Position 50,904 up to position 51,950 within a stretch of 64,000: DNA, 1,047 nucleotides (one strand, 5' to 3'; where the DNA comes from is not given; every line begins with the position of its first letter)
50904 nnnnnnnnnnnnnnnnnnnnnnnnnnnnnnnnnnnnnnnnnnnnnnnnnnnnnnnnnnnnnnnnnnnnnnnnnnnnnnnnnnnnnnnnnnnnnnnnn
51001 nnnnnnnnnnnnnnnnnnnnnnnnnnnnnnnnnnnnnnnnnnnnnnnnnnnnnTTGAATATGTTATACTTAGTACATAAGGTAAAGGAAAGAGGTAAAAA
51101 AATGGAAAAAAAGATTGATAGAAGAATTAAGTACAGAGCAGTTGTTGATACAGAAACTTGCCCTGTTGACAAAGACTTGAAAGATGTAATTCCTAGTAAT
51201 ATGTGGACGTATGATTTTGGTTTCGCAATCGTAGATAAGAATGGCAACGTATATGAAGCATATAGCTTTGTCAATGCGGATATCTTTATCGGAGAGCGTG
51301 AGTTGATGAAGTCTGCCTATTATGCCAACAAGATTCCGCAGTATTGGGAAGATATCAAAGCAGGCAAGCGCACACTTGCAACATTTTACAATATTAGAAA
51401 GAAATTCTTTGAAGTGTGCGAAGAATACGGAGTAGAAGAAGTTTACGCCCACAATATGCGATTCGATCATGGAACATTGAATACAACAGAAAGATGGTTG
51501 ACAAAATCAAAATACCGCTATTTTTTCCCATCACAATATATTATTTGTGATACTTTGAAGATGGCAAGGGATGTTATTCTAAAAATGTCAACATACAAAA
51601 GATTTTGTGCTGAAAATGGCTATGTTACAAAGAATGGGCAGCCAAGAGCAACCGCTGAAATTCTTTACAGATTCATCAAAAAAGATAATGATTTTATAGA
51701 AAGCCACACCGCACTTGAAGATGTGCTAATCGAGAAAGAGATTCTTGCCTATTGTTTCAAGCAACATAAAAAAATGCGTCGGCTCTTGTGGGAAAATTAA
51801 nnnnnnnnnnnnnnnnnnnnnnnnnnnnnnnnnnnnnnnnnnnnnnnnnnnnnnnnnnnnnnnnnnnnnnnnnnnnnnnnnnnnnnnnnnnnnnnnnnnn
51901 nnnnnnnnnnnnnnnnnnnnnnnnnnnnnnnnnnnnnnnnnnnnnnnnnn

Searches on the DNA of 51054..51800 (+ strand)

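Call 72: search_dna_similar(query=L003:5160-5330:+, collection=phages, mode=distant, max_evalue=0.01, max_rows=25)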
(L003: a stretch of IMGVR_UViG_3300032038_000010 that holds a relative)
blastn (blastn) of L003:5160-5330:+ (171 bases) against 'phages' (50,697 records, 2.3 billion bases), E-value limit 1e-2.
Records with a match: 1; places in all: 1; records where one place covers at least 80% of the query: 0.
Best place of each record, by identity: 80-90% 1.
By first word of the organism name: Bacteriophage 1.
By host as written in the record: - 1.
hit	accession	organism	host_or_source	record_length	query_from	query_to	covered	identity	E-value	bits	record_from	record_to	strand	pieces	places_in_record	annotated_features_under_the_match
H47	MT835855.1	Bacteriophage sp.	human fecal samples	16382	50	101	30%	81.1%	1e-3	48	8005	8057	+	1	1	record has no annotation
